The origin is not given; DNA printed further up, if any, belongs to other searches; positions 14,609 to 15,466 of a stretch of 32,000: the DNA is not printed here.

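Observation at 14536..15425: Self-contained invertible cassette: tyrosine recombinase bracketed by inverted 32-bp palindromic core sites, abutting the 5' end of the chemotaxis operon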

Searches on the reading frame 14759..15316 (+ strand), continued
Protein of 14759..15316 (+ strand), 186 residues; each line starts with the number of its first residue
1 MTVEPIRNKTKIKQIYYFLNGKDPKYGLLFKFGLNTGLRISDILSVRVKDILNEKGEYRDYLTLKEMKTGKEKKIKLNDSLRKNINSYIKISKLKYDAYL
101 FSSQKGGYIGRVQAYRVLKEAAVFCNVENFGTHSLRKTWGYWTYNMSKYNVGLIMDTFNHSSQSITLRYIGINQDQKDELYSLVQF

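Call 23: find_encoding_contigs(protein=P0055, flank=3000, max_places=6)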
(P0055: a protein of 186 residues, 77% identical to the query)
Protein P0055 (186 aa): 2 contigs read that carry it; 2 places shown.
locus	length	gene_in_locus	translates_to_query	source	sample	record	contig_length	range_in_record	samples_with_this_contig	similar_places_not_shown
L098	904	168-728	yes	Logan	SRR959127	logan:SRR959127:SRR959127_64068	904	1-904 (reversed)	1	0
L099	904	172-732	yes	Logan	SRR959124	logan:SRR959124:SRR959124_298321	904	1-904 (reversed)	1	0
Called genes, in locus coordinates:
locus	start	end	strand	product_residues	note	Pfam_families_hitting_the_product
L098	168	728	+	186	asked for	PF00589:Phage_integrase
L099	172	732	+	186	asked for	PF00589:Phage_integrase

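Call 24: find_encoding_contigs(protein=P0085, flank=3000, max_places=6)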
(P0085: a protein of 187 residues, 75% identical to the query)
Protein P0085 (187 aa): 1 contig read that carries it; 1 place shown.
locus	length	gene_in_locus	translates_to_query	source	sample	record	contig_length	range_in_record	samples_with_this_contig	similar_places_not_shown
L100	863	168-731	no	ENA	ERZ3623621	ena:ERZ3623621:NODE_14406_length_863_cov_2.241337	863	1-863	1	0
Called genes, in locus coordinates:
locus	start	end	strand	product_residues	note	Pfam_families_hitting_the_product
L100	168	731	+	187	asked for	PF00589:Phage_integrase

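Call 43: search_protein_families(library=ncbifam, proteins=[window:14759-15316:+], max_evalue=0.01)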
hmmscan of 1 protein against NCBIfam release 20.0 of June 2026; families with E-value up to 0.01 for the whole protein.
window:14759-15316:+ (186 aa): 9 families
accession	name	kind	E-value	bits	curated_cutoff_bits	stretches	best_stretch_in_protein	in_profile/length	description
NF040815.2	recomb_XerA_Arch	equivalog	1.1e-13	51.3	220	1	23-180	111-262/263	site-specific tyrosine recombinase/integron integrase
TIGR02225.1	recomb_XerD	equivalog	1.5e-09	37.6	329.6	1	35-139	135-242/290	site-specific tyrosine recombinase XerD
NF001399.0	PRK00283.1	subfamily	1.3e-08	34.4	279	1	35-139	145-251/300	tyrosine recombinase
NF003462.0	PRK05084.1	equivalog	2.4e-07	29.8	267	1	32-179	203-351/360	tyrosine recombinase XerS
TIGR02224.1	recomb_XerC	equivalog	3.7e-07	29.8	335.15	1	35-182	139-287/295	tyrosine recombinase XerC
NF007371.0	PRK09871.1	subfamily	9.7e-07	28.5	222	1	32-174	34-176/198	tyrosine-type DNA invertase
TIGR02249.1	integrase_gron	subfamily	9.7e-07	28.4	265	1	16-98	108-186/315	integron integrase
NF007370.0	PRK09870.1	subfamily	0.00015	21.4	221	1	35-173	43-180/200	tyrosine-type DNA invertase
NF011946.0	PRK15417.1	equivalog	0.001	18.3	435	1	12-87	122-190/337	integron integrase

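Call 44: search_solved_structures(query=window:14759-15316:+, max_evalue=0.01, show_alignments=1)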
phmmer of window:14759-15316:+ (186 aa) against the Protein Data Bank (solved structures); distinct sequences matched with E-value up to 0.01: 3.
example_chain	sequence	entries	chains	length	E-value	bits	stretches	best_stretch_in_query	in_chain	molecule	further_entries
5jjv_A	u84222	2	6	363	0.00016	25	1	27-181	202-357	Tyrosine recombinase XerH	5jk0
4a8e_A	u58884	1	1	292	0.00027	24.2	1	29-173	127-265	PROBABLE TYROSINE RECOMBINASE XERC-LIKE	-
2a3v_A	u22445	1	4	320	0.004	20.4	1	17-107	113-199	site-specific recombinase IntI4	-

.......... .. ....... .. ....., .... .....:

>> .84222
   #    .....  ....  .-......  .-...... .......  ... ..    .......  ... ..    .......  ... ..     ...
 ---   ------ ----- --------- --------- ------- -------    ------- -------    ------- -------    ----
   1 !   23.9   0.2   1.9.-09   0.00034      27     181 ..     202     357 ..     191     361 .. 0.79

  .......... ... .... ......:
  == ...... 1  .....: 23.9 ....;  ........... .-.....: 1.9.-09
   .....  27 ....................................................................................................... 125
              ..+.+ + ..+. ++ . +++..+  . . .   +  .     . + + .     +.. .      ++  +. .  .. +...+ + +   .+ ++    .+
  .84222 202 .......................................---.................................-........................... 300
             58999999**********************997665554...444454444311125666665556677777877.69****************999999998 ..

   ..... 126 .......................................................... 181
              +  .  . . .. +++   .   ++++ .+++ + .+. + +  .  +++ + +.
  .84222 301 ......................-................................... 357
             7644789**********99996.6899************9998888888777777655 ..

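Call 47: find_related_loci(query=A1, collection=metagenome_contigs, flank=2500)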
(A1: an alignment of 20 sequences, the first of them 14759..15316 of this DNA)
Query A1 (186 aa) in metagenome_contigs; peptide patterns used: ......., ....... (x = any residue, [..] = any of these).
280 stretches matched a pattern; 149 encode a relative of the query (tblastn E <= 1e-3); the best 80 are kept; 80 distinct loci.
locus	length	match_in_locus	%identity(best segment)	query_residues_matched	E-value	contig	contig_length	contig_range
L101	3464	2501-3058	76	1-186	3e-95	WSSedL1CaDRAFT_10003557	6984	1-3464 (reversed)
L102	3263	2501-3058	76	1-186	9e-96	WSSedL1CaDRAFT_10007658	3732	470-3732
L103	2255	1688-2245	76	1-186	1e-98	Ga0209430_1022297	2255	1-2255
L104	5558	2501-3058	75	1-186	2e-94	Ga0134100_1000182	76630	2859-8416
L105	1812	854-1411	73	1-186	7e-96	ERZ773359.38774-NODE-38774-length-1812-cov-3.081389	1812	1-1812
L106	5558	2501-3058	80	1-186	8e-91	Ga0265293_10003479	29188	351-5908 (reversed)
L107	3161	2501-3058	73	1-186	2e-90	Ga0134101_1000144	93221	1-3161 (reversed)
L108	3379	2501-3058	69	1-186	2e-89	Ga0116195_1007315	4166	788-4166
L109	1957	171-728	69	1-186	3e-93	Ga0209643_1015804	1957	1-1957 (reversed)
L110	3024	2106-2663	69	1-186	1e-90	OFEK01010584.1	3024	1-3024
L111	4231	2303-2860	69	1-186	2e-89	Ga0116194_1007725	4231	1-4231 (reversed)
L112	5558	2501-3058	78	1-186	8e-89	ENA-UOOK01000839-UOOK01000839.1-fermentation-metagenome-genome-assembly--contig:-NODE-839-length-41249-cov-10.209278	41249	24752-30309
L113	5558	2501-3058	77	1-186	1e-88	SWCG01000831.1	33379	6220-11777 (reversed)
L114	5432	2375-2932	68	1-186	1e-88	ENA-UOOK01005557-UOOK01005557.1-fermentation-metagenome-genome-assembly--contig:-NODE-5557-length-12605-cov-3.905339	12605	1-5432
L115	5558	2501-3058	76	1-186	2e-88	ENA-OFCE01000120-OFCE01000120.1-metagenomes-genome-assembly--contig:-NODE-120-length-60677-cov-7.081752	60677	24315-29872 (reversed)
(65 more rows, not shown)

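Call 58: search_protein_families(library=pfam, alignment_id=A2, max_evalue=0.00001)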
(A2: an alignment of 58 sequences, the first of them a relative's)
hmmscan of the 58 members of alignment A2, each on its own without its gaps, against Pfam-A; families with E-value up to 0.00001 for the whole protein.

A. member 1, L020:2339-2752:- (138 aa): 1 family
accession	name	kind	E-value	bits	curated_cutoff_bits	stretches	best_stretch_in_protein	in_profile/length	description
PF00072.30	Response_reg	-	1.6e-31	109.2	30.2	1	21-131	1-110/111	Response regulator receiver domain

B. families by the number of members that match (of 58 scanned): 35 families (the first 25 are shown)
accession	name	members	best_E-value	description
PF13487.12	HD_5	14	6.8e-34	HD domain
PF01966.28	HD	14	8e-23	HD domain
PF00072.30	Response_reg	13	3.6e-34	Response regulator receiver domain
PF00015.26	MCPsignal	8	3.7e-48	Methyl-accepting chemotaxis protein (MCP) signalling domain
PF01584.24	CheW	8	1.2e-35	CheW-like domain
PF02895.20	H-kinase_dim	6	2.5e-18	Signal transducing histidine kinase, homodimeric domain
PF02518.31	HATPase_c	6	5.6e-18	Histidine kinase-, DNA gyrase B-, and HSP90-like ATPase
PF07194.16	P2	6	1.6e-15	P2 response regulator binding domain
PF01627.28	Hpt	6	5.8e-15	Hpt domain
PF20250.3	FapA_N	5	5.4e-35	Flagellar Assembly Protein A N-terminal region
PF03961.19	FapA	5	1.6e-27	Flagellar Assembly Protein A beta solenoid domain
PF02743.24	dCache_1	5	5.4e-27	Cache domain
PF08668.18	HDOD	5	1.9e-07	HDOD domain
PF00563.25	EAL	4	2.1e-75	EAL domain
PF00990.26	GGDEF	3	2.7e-34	Diguanylate cyclase, GGDEF domain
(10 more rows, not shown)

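Call 59: search_protein_families(library=pfam, alignment_id=A3, max_evalue=0.00001)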
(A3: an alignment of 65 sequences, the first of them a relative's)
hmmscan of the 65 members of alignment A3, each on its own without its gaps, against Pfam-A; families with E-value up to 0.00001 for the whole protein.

A. member 1, L018:1207-2127:- (307 aa): 1 family
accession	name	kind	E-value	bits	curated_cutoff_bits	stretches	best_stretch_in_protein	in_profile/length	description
PF00398.26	RrnaAD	-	8.2e-68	228.8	24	1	39-295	4-257/263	Ribosomal RNA adenine dimethylase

B. families by the number of members that match (of 65 scanned): 67 families (the first 25 are shown)
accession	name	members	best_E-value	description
PF00398.26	RrnaAD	11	8.2e-68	Ribosomal RNA adenine dimethylase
PF13487.12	HD_5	3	1.1e-32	HD domain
PF13662.12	Toprim_4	3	1.4e-28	Toprim domain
PF00005.33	ABC_tran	3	5.7e-28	ABC transporter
PF01966.28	HD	3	3.7e-21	HD domain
PF21176.3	RecR_HhH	3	1.3e-18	RecR, helix-hairpin-helix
PF21175.2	RecR_C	3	1.9e-14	RecR, C-terminal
PF13304.12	AAA_21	3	1.4e-13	AAA domain, putative AbiEii toxin, Type IV TA system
PF01751.28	Toprim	3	2.4e-13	Toprim domain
PF00929.31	RNase_T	3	4.8e-12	Exonuclease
PF02132.21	RecR_ZnF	3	3.2e-07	RecR, Cys4-zinc finger domain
PF02678.22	Pirin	2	1.1e-34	Pirin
PF05726.19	Pirin_C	2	1.5e-25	Pirin C-terminal cupin domain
PF00990.26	GGDEF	2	5.5e-23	Diguanylate cyclase, GGDEF domain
PF12833.13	HTH_18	2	2.1e-20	Helix-turn-helix domain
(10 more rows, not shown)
